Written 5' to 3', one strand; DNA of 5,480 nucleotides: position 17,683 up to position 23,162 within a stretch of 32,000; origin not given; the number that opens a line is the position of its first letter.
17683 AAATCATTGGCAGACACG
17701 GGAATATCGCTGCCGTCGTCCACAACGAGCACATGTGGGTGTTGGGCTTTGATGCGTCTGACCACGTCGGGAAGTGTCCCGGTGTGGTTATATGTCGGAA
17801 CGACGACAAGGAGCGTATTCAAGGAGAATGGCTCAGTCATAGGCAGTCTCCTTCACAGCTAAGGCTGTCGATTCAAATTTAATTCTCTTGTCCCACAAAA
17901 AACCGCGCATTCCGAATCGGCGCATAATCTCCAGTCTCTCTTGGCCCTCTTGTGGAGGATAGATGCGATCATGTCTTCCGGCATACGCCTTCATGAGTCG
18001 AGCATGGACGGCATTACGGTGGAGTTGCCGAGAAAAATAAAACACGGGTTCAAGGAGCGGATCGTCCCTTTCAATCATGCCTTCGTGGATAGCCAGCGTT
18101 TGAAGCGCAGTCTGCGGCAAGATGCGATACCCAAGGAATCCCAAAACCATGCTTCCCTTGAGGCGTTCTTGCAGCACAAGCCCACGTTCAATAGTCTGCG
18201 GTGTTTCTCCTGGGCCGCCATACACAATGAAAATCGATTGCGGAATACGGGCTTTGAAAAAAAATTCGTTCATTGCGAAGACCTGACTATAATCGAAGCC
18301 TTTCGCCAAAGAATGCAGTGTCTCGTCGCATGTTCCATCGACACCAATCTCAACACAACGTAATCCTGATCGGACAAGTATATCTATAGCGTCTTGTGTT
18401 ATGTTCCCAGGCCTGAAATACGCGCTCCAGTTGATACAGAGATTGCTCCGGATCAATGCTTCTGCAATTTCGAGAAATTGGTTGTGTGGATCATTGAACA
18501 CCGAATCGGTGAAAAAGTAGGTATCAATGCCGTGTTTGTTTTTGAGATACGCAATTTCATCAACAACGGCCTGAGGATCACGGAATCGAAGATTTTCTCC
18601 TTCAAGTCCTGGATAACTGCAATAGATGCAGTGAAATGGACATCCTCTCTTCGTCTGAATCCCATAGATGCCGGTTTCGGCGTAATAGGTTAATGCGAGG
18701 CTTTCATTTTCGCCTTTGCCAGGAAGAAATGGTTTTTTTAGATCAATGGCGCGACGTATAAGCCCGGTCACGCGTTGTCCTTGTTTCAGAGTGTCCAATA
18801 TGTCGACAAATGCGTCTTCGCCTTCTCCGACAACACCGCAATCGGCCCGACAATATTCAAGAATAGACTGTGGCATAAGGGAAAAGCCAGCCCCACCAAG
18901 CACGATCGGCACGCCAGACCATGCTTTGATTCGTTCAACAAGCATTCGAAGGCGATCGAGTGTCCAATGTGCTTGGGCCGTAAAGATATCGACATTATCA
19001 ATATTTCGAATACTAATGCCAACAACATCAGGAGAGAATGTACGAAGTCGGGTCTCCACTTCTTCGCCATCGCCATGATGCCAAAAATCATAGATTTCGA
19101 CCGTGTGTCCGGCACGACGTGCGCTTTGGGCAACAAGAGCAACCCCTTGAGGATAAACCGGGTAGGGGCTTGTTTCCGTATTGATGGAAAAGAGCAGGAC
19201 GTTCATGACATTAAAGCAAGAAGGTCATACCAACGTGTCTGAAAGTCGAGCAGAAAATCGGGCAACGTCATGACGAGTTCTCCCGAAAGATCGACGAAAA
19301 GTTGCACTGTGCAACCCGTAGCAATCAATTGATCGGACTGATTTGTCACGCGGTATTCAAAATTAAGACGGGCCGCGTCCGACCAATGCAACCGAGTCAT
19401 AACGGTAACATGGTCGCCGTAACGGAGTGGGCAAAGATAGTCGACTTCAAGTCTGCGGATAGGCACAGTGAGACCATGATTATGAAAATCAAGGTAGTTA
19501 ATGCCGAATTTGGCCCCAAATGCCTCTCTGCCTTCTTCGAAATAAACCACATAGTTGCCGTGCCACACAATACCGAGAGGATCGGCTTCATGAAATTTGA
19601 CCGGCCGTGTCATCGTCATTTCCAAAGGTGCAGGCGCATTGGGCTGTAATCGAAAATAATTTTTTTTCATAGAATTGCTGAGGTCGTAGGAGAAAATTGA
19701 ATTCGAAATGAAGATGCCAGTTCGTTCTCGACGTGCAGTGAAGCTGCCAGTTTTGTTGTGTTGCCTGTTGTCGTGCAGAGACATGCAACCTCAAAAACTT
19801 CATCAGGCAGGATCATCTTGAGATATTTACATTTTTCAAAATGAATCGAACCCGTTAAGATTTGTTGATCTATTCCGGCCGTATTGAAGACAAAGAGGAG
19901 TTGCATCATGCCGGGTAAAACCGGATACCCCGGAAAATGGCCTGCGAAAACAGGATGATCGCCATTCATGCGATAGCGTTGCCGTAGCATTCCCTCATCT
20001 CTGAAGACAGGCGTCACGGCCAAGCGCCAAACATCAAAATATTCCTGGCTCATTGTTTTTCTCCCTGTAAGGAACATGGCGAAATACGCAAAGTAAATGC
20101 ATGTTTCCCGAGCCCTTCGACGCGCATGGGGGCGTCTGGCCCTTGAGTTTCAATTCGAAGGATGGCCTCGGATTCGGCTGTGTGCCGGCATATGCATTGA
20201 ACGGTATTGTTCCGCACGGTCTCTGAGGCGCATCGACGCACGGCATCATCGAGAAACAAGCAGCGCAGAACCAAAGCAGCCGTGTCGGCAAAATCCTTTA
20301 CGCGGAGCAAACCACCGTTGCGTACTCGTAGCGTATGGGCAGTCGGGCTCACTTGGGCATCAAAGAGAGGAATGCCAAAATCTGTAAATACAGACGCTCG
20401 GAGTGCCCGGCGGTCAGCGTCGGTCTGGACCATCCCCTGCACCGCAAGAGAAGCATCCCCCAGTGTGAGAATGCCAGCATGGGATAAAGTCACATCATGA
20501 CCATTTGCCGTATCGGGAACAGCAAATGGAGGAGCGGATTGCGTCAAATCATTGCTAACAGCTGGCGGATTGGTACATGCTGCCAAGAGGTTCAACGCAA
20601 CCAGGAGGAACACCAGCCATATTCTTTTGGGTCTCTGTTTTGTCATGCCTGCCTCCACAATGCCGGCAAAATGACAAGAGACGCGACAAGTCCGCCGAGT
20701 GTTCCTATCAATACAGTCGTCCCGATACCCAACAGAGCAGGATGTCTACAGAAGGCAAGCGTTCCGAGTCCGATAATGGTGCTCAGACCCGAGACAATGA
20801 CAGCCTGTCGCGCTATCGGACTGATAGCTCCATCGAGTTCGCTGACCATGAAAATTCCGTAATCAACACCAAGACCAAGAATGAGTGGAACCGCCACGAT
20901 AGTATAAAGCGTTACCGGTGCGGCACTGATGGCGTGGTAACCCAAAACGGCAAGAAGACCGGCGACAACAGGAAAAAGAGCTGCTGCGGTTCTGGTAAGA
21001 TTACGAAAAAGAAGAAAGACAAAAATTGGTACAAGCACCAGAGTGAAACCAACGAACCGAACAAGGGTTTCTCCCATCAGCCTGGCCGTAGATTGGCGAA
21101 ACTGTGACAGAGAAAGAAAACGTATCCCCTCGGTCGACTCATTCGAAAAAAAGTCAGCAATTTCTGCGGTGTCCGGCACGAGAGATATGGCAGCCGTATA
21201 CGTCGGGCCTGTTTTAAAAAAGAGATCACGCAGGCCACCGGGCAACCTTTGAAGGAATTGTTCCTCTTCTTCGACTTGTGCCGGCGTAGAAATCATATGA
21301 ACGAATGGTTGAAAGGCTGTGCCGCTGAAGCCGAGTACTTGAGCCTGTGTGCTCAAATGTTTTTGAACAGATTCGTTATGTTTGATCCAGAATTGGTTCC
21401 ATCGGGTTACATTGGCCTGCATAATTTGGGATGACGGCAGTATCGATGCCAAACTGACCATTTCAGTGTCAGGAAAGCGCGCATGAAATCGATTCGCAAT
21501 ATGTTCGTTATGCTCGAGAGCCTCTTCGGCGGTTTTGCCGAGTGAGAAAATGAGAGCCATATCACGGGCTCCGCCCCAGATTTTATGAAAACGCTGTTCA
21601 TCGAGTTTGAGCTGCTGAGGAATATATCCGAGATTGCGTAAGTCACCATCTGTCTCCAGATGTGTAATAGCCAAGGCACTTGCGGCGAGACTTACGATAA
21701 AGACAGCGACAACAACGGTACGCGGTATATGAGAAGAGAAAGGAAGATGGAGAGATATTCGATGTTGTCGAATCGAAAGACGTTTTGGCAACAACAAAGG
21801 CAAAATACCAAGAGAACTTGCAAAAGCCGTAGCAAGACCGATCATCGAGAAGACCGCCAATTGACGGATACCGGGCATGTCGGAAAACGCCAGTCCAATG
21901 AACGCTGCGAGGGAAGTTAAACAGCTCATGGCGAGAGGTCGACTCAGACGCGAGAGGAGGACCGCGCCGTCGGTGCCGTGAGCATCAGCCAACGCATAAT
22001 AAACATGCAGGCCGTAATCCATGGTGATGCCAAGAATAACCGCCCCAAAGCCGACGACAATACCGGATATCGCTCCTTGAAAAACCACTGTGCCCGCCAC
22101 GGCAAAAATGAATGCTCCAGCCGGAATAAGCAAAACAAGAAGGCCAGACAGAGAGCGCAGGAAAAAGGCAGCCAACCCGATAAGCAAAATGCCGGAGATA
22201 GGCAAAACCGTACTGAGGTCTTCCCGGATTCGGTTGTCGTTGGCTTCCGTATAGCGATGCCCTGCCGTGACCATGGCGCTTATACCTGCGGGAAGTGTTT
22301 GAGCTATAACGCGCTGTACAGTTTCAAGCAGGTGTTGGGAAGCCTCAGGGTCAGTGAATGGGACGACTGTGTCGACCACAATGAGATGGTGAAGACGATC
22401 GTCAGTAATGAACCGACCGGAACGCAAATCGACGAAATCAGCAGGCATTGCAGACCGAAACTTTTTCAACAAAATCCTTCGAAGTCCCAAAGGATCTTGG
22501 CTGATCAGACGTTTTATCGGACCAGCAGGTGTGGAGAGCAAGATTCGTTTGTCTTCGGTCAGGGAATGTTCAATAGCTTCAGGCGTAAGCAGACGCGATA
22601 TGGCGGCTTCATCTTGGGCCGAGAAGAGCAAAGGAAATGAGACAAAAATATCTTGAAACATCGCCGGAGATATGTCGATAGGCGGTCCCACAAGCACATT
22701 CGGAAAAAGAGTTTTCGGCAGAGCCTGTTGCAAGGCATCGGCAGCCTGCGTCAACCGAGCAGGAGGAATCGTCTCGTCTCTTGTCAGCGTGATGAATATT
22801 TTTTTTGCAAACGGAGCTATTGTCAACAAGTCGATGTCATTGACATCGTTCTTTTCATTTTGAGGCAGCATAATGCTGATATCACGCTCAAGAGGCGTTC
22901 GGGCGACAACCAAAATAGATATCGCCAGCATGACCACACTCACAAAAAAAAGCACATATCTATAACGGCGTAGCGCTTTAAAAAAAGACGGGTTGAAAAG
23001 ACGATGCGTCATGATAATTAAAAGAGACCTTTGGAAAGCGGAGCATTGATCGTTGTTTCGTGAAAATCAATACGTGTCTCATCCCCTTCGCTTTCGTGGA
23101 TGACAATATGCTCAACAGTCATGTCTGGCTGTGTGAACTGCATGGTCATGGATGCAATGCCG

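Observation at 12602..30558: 18-kb, 19-gene aryl-polyene-like type II PKS/FAS plus outer-membrane export operon with no aryl-starter genes and two embedded non-canonical enzymes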

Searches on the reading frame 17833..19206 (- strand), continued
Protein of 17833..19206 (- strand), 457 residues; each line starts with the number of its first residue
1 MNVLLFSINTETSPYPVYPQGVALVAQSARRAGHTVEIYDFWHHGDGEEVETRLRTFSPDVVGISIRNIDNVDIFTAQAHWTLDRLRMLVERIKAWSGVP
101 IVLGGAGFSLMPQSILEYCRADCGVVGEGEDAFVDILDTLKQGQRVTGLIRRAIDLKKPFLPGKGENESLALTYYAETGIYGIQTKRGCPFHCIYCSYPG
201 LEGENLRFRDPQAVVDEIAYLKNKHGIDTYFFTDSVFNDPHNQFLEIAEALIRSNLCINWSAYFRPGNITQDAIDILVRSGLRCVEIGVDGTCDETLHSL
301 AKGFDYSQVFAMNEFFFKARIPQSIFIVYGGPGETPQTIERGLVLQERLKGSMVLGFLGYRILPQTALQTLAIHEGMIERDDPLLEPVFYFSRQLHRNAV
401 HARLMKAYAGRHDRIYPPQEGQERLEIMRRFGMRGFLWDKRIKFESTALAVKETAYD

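Call 73: search_solved_structures(query=L084:393-1979:+, max_evalue=1e-30, show_alignments=0)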
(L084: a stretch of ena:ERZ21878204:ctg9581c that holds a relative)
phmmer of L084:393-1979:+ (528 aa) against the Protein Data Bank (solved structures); distinct sequences matched with E-value up to 1e-30: 39.
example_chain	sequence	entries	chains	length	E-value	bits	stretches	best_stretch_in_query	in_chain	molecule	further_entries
2rjr_A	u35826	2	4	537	5.5e-102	345.2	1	5-472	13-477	Tyrosine aminomutase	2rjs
2ohy_A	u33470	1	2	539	5.6e-102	345.2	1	5-472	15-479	Tyrosine aminomutase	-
2qve_A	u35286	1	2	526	5.7e-102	345.2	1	6-472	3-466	Tyrosine Aminomutase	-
3kdy_A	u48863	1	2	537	5.7e-102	345.2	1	5-472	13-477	Histidine ammonia-lyase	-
3kdz_A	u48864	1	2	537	1.9e-101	343.5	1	5-472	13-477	Histidine ammonia-lyase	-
3unv_A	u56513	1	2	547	4.3e-94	319.2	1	9-480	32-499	AdmH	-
7tqr_A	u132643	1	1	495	2e-90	307.1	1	5-516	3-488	Probable histidine ammonia-lyase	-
6v6h_A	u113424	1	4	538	4.1e-90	306.1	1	4-525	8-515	Histidine ammonia-lyase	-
1gkm_B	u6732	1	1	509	3.7e-86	293.1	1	11-515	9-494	Histidine ammonia-lyase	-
1gkj_A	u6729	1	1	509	1.3e-85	291.2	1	11-515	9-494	HISTIDINE AMMONIA-LYASE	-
1eb4_A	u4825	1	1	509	5.2e-85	289.3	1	11-515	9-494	HISTIDINE AMMONIA-LYASE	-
1gk3_A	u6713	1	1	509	5.3e-85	289.3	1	11-515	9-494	HISTIDINE AMMONIA-LYASE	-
1gk2_A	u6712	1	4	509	6.8e-85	288.9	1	11-515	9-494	HISTIDINE AMMONIA-LYASE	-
1b8f_A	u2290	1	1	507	2.7e-82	280.3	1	11-515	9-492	Histidine ammonia-lyase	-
2o6y_A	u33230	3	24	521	4.2e-76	259.9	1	12-493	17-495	Putative histidine ammonia-lyase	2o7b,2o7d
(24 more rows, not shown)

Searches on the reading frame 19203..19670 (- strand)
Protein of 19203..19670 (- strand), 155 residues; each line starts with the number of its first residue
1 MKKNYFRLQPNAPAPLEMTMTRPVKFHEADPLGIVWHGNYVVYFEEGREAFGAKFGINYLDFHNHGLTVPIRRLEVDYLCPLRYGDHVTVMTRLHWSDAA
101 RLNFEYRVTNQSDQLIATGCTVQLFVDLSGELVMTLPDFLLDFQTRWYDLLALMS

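Call 6: search_protein_families(library=pfam, proteins=[window:19203-19670:-], max_evalue=0.01)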
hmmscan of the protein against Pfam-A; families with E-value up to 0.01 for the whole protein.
window:19203-19670:- (155 aa): 2 families
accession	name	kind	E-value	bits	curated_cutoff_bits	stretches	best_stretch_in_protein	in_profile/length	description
PF13279.12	4HBT_2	-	1e-20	74.9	25.5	1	24-142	1-120/122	Thioesterase-like superfamily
PF03061.28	4HBT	-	9e-12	45.6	20.6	1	33-116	2-78/79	Thioesterase superfamily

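Call 16: search_protein_families(library=ncbifam, proteins=[window:19203-19670:-], max_evalue=0.001)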
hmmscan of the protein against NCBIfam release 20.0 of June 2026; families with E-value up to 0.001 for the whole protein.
window:19203-19670:- (155 aa): 4 families
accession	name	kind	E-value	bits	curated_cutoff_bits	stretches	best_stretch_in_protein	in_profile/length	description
NF047424.1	MenI_Staph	exception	8.9e-20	71.1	225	1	24-127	10-113/148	1,4-dihydroxy-2-naphthoyl-CoA hydrolase MenI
TIGR00051.1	TIGR00051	subfamily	1.6e-18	67.2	68.7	1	24-129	4-109/117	YbgC/FadM family acyl-CoA thioesterase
TIGR02799.1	thio_ybgC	equivalog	1.9e-12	47.5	141.35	1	24-121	7-105/126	tol-pal system-associated acyl-CoA thioesterase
NF008065.0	PRK10800.1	equivalog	7.7e-10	39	185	1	24-128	12-116/134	tol-pal system-associated acyl-CoA thioesterase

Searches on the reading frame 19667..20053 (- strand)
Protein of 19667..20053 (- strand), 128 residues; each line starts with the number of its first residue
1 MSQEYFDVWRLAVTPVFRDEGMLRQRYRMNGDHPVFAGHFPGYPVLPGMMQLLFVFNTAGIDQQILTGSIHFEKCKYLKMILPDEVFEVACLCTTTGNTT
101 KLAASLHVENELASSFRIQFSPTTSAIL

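Call 6: search_protein_families(library=pfam, proteins=[window:19667-20053:-], max_evalue=0.01)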
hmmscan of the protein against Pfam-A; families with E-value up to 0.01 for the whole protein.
window:19667-20053:- (128 aa): 1 family
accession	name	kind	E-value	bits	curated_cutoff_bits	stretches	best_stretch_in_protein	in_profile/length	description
PF07977.19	FabA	-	2.7e-05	24.3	23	1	20-93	24-112/138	FabA-like domain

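Call 16: search_protein_families(library=ncbifam, proteins=[window:19667-20053:-], max_evalue=0.001)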
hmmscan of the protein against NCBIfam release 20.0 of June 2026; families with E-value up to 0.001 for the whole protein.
window:19667-20053:- (128 aa): 3 families
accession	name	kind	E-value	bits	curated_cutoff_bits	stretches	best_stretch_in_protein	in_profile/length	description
NF009667.0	PRK13188.1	equivalog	3.9e-07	29.1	465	1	32-117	359-454/464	bifunctional UDP-3-O-[3-hydroxymyristoyl] N-acetylglucosamine deacetylase/3-hydroxyacyl-ACP dehydratase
NF000582.1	PRK00006.1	equivalog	1.7e-06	28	113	1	32-120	39-135/137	3-hydroxyacyl-ACP dehydratase FabZ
TIGR01750.1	fabZ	equivalog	7.8e-06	25.8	155.15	1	33-120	41-139/141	3-hydroxyacyl-ACP dehydratase FabZ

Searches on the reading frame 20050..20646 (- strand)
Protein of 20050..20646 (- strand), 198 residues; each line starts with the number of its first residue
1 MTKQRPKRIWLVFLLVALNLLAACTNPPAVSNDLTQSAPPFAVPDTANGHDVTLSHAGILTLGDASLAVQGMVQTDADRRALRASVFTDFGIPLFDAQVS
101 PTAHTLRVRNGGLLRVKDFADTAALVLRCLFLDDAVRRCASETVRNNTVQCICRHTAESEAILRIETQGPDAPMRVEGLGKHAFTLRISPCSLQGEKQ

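Call 6: search_protein_families(library=pfam, proteins=[window:20050-20646:-], max_evalue=0.01)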
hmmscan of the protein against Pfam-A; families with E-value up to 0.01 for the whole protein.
window:20050-20646:- (198 aa): 0 families

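Call 16: search_protein_families(library=ncbifam, proteins=[window:20050-20646:-], max_evalue=0.001)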
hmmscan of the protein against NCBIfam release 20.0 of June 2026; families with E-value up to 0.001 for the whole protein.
window:20050-20646:- (198 aa): 0 families

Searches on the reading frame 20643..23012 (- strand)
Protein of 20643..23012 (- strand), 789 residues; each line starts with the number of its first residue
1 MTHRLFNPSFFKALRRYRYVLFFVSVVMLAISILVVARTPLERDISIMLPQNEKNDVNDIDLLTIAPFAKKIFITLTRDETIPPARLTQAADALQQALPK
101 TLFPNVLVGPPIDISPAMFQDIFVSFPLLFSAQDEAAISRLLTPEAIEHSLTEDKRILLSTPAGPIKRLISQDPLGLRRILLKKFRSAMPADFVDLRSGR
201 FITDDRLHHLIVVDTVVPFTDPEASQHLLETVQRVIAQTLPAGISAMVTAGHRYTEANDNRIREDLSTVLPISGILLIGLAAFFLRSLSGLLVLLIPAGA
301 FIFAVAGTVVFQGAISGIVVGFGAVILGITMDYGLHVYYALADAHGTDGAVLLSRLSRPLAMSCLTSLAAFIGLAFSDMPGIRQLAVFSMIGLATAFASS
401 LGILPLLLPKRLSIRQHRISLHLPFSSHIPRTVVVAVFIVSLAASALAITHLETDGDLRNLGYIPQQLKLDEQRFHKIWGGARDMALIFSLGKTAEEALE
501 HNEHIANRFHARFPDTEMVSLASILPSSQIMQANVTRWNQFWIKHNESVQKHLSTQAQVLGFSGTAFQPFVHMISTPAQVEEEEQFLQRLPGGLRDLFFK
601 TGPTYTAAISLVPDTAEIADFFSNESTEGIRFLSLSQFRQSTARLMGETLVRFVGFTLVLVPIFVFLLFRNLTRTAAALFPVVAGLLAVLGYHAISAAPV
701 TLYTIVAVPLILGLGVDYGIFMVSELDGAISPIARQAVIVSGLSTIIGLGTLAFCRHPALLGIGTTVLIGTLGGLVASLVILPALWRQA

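Call 5: search_protein_families(library=pfam, proteins=[window:20643-23012:-], max_evalue=0.01)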
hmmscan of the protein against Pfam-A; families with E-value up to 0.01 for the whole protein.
window:20643-23012:- (789 aa): 1 family
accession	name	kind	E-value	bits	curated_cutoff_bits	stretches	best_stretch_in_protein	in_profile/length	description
PF03176.21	MMPL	-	0.001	18.5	20.5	1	223-408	101-299/333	MMPL family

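Call 15: search_protein_families(library=ncbifam, proteins=[window:20643-23012:-], max_evalue=0.001)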
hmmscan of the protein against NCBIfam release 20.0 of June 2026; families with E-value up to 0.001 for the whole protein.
window:20643-23012:- (789 aa): 6 families
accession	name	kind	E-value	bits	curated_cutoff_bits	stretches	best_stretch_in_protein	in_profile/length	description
TIGR03480.1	HpnN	hypoth_equivalog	1.6e-21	76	751.85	2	655-788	719-858/862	hopanoid biosynthesis associated RND transporter like protein HpnN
TIGR00921.1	2A067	subfamily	3.3e-21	75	351.9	2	199-409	127-344/733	hydrophobe/amphiphile efflux-3 (HAE3) family transporter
NF045600.2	BstA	equivalog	3.4e-10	38.5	1400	1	639-785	740-893/903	sterol transporter cytoplasmic membrane protein BstA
TIGR00833.1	actII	subfamily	7.3e-08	31.2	874.7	1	224-408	132-329/910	MMPL family RND transporter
NF052374.1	HopndTporHpnN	equivalog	1.2e-07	30.3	1100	1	655-785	719-853/858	hopanoid transporter HpnN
NF006353.0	PRK08578.1-1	subfamily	0.00035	20.1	282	1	649-723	121-195/281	preprotein translocase subunit SecF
